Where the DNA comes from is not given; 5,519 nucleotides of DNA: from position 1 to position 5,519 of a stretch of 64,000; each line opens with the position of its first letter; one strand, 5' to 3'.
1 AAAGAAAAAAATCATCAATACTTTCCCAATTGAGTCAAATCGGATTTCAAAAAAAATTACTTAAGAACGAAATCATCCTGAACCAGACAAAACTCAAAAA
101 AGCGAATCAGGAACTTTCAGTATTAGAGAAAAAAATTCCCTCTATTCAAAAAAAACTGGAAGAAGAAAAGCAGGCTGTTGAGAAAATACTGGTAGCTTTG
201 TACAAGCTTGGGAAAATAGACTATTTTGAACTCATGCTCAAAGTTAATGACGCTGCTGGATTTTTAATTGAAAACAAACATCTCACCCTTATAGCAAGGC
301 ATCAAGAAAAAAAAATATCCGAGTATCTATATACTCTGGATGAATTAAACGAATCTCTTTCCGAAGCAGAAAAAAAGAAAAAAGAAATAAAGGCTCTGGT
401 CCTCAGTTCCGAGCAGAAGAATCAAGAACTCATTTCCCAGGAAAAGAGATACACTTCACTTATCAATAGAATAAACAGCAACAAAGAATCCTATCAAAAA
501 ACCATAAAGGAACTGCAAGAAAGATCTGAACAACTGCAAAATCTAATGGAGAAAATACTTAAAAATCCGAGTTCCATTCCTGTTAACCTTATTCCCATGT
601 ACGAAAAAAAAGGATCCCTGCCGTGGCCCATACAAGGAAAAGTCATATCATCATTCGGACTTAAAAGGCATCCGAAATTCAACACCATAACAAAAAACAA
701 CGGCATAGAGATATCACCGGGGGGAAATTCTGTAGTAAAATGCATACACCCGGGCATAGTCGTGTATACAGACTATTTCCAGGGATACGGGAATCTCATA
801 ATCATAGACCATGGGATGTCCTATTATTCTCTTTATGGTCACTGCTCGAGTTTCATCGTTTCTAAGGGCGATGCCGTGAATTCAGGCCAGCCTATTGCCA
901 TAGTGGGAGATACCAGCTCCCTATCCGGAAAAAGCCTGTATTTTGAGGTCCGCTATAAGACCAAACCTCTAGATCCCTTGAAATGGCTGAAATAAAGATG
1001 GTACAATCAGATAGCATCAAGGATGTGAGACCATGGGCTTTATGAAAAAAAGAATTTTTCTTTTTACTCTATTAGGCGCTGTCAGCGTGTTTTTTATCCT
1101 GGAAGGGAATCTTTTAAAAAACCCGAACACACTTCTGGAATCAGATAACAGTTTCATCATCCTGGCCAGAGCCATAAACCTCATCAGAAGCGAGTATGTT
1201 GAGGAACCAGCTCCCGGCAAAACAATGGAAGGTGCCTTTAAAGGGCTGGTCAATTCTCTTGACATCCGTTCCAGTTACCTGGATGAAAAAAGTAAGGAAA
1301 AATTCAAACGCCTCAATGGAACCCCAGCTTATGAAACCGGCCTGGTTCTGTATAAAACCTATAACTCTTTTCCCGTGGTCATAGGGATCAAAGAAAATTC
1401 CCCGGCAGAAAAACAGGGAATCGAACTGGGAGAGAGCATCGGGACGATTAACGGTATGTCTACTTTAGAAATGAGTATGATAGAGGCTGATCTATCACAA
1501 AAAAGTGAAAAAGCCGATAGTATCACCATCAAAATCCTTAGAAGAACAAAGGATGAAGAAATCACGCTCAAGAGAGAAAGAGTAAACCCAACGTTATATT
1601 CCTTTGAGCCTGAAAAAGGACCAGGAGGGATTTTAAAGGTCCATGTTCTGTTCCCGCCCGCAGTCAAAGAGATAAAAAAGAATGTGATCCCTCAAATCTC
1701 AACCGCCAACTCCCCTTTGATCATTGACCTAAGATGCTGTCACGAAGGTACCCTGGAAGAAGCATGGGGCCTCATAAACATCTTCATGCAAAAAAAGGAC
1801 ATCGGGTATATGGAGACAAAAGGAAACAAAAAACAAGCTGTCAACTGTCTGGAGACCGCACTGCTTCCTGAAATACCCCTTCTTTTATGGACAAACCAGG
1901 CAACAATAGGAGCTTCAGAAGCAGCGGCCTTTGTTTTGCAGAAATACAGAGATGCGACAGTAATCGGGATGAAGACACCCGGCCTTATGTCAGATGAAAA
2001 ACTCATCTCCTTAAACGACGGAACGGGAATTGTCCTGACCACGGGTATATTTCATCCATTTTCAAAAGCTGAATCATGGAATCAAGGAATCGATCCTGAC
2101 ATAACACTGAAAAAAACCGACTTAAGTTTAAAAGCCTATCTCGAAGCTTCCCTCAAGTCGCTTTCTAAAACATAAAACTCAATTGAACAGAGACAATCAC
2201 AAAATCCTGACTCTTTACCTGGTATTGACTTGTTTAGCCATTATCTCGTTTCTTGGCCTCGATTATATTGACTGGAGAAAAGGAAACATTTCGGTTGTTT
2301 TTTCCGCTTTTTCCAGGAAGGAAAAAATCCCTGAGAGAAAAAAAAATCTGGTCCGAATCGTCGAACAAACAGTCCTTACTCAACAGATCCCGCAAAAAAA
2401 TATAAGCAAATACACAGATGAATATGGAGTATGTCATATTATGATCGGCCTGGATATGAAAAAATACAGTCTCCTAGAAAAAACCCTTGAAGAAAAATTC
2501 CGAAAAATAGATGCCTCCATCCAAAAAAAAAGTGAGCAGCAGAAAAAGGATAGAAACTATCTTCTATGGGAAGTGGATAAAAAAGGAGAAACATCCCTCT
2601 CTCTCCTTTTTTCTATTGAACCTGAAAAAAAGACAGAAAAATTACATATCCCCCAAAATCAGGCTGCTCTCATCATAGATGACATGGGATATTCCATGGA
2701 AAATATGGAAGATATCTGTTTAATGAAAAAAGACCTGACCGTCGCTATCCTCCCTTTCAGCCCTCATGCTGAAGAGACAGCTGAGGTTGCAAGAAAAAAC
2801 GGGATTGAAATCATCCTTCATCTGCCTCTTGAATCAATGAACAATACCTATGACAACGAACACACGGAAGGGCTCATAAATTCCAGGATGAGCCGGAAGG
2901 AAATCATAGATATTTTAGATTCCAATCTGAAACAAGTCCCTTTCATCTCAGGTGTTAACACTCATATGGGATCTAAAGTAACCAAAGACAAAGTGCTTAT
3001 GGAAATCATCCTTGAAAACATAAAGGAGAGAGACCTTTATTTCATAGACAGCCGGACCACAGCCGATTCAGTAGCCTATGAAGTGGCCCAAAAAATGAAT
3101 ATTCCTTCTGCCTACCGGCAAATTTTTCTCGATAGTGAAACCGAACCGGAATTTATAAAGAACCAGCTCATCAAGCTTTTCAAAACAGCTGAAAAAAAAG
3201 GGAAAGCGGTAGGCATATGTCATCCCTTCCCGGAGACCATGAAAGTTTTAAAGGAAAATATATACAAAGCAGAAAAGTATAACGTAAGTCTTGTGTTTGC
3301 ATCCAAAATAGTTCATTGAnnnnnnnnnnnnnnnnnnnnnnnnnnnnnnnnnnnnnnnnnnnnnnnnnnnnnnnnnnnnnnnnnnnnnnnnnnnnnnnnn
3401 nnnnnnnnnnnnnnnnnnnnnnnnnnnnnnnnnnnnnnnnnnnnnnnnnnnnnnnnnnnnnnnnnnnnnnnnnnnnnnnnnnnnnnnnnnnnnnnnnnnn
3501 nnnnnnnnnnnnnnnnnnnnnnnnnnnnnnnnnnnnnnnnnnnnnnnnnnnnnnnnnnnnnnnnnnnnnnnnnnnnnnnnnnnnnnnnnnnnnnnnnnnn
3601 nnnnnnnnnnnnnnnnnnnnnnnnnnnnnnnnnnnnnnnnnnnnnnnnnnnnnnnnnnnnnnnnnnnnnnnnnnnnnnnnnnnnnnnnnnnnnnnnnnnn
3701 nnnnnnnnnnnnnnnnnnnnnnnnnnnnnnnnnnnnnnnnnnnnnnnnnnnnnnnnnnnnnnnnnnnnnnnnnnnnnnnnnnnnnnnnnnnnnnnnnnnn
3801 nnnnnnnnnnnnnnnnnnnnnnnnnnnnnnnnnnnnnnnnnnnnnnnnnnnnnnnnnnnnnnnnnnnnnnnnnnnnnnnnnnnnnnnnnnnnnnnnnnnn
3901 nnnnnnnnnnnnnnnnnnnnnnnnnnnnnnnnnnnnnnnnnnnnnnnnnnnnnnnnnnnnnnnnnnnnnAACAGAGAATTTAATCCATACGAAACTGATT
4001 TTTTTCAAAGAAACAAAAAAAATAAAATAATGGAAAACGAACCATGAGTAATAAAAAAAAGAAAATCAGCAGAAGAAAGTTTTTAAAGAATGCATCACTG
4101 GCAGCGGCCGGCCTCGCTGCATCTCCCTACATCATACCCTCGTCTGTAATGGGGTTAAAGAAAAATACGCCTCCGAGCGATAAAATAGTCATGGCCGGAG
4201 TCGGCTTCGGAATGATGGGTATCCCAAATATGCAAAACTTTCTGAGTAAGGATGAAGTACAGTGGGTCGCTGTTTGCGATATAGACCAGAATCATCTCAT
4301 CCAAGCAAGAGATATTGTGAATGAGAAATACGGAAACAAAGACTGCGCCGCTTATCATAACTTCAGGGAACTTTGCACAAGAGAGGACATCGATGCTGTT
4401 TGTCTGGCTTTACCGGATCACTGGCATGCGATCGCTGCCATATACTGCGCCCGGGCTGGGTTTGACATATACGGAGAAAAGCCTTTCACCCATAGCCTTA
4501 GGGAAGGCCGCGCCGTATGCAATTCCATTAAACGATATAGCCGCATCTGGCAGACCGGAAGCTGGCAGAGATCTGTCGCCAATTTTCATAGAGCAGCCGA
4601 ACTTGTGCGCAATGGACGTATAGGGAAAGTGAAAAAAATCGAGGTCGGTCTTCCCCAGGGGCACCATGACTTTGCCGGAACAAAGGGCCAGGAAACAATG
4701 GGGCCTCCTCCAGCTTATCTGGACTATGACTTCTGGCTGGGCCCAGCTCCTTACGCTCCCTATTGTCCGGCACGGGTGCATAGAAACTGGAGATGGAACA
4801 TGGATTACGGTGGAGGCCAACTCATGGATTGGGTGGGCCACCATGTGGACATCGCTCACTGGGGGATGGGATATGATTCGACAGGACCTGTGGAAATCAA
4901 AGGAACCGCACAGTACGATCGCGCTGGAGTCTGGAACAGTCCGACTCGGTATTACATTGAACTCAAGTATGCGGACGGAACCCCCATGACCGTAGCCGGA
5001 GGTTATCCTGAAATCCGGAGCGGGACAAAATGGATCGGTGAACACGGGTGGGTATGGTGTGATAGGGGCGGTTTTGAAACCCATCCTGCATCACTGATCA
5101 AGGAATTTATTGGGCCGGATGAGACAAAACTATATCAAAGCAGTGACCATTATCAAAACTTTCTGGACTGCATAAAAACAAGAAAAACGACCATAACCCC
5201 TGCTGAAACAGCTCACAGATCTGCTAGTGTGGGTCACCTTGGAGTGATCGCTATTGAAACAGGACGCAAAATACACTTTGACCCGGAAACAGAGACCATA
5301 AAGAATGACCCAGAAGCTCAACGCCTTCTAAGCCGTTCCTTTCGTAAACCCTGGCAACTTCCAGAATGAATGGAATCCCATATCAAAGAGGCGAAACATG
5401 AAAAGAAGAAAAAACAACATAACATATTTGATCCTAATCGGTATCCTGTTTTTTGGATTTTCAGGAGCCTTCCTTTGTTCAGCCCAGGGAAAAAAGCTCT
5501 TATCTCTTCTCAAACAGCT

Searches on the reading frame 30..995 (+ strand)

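Call 24: search_protein_families(library=pfam, proteins=[window:30-995:+], max_evalue=0.001)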
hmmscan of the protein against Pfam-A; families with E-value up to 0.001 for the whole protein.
window:30-995:+ (321 aa): 2 families
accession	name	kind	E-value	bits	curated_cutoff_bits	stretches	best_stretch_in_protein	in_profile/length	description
PF01551.29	Peptidase_M23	-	3.6e-24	85.2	28.7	1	222-316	2-96/96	Peptidase family M23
PF17078.10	SHE3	-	0.00025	21.3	30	1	81-179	53-155/228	SWI5-dependent HO expression protein 3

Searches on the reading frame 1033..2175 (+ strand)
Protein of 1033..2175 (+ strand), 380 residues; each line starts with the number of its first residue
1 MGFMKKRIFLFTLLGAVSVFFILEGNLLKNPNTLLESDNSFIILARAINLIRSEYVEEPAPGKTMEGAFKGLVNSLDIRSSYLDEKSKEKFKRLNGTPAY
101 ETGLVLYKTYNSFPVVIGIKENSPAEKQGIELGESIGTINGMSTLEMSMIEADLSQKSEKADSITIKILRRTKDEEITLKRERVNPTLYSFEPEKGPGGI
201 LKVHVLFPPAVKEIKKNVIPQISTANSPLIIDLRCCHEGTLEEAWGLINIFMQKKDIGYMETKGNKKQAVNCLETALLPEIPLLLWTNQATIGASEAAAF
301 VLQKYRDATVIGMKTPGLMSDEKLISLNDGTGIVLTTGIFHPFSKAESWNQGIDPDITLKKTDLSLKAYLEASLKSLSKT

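Call 24: search_protein_families(library=pfam, proteins=[window:1033-2175:+], max_evalue=0.001)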
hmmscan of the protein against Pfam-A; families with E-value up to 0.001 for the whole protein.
window:1033-2175:+ (380 aa): 4 families
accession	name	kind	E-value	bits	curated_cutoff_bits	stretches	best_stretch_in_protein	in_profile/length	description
PF03572.23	Peptidase_S41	-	7e-17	61.9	24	1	227-358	31-164/165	Peptidase family S41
PF13180.12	PDZ_2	-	3.1e-05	24.6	27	1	114-180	14-79/80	PDZ domain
PF17820.7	PDZ_6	-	0.00011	22.4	27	1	116-170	2-54/54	PDZ domain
PF22694.1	CtpB_N-like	-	0.00035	21.4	27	1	41-86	38-84/85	Activating protease CtpB N-terminal domain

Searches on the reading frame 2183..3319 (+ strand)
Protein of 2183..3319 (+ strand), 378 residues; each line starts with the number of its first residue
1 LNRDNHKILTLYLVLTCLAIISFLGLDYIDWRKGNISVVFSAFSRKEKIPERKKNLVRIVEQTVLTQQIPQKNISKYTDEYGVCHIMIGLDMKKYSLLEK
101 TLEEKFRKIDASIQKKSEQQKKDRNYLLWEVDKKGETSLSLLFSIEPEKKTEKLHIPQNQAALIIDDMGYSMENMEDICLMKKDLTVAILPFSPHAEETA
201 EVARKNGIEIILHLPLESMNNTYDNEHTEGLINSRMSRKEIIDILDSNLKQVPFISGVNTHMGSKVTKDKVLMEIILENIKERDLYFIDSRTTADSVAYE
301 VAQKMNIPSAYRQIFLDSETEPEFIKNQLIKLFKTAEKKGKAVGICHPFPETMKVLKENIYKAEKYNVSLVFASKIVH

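Call 24: search_protein_families(library=pfam, proteins=[window:2183-3319:+], max_evalue=0.001)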
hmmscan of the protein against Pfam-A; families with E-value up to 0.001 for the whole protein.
window:2183-3319:+ (378 aa): 1 family
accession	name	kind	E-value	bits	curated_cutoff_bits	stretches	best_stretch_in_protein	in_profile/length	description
PF04748.18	Polysacc_deac_2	-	1e-70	237.6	27.5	1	163-376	1-211/212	Divergent polysaccharide deacetylase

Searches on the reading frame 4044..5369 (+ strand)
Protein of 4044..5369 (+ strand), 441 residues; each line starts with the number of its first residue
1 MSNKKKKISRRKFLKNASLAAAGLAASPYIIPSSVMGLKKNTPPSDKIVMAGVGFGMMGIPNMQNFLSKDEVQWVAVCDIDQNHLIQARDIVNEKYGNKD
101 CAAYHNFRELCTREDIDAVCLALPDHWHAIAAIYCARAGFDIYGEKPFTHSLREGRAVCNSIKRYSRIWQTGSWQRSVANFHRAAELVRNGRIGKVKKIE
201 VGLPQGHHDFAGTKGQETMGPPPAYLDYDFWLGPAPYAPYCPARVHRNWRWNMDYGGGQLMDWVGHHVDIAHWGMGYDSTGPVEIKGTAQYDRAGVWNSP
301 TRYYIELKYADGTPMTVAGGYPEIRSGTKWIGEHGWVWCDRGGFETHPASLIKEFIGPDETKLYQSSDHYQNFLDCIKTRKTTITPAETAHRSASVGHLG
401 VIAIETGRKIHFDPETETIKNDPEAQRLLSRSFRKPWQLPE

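Call 5: search_protein_families(library=pfam, proteins=[window:4044-5369:+], max_evalue=0.1)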
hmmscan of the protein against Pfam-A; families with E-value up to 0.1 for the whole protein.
window:4044-5369:+ (441 aa): 5 families
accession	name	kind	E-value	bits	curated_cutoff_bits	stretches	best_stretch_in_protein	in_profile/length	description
PF19051.5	GFO_IDH_MocA_C2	-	4.3e-34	118.6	23.3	1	186-438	10-253/254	Oxidoreductase family, C-terminal alpha/beta domain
PF01408.29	GFO_IDH_MocA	-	4.9e-13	50.3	24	1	53-171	6-118/120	Oxidoreductase family, NAD-binding Rossmann fold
PF22725.1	GFO_IDH_MocA_C3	-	5.3e-08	33.4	27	1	245-317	31-100/124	GFO/IDH/MocA C-terminal domain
PF02894.22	GFO_IDH_MocA_C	-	3.8e-06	27.3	22.9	0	238-280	30-63/218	Oxidoreductase family, C-terminal alpha/beta domain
PF17830.6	STI1-HOP_DP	-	0.08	13.3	29.1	0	408-431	6-29/55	STI1/HOP, DP domain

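Call 9: search_protein_families(library=ncbifam, proteins=[window:4044-5369:+], max_evalue=0.01)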
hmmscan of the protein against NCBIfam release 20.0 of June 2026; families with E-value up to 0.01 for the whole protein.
window:4044-5369:+ (441 aa): 10 families
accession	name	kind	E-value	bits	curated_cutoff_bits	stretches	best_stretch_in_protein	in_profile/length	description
NF058561.1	BT_2158_fam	equivalog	1.3e-44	152.7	750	1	9-281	1-261/487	glycoside 3-dehydrogenase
TIGR04380.1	myo_inos_iolG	equivalog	5.1e-16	58.5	355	1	50-200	4-149/330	inositol 2-dehydrogenase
NF040723.1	UDP-GlcNAcDh_Arch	equivalog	1.7e-13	50.8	450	1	52-199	5-144/302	UDP-N-acetylglucosamine 3-dehydrogenase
NF052479.1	LevoglcsnDh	equivalog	5.4e-09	35.2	650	1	76-199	40-157/386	levoglucosan dehydrogenase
NF052679.1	InsChiInosDhIolG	equivalog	9.3e-07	28.2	540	1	56-196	14-148/343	bifunctional inositol 2-dehydrogenase/D-chiro-inositol 1-dehydrogenase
TIGR01409.1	TAT_signal_seq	domain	0.00025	21.2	16.7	1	8-28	1-21/29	twin-arginine translocation signal domain-containing protein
NF041392.1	XylDh_Gfo6_Halo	equivalog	0.00056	18.8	350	1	87-199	54-166/350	D-xylose 1-dehydrogenase Gfo6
NF058563.1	BT_2159_fam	equivalog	0.00058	19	650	1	51-202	4-149/350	disaccharide 3-dehydrogenase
NF008607.0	PRK11579.1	subfamily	0.0029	16.7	330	1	106-200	55-149/346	oxidoreductase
TIGR02811.1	formate_TAT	hypoth_equivalog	0.0064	16.8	48.45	0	1-25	1-26/66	formate dehydrogenase region TAT target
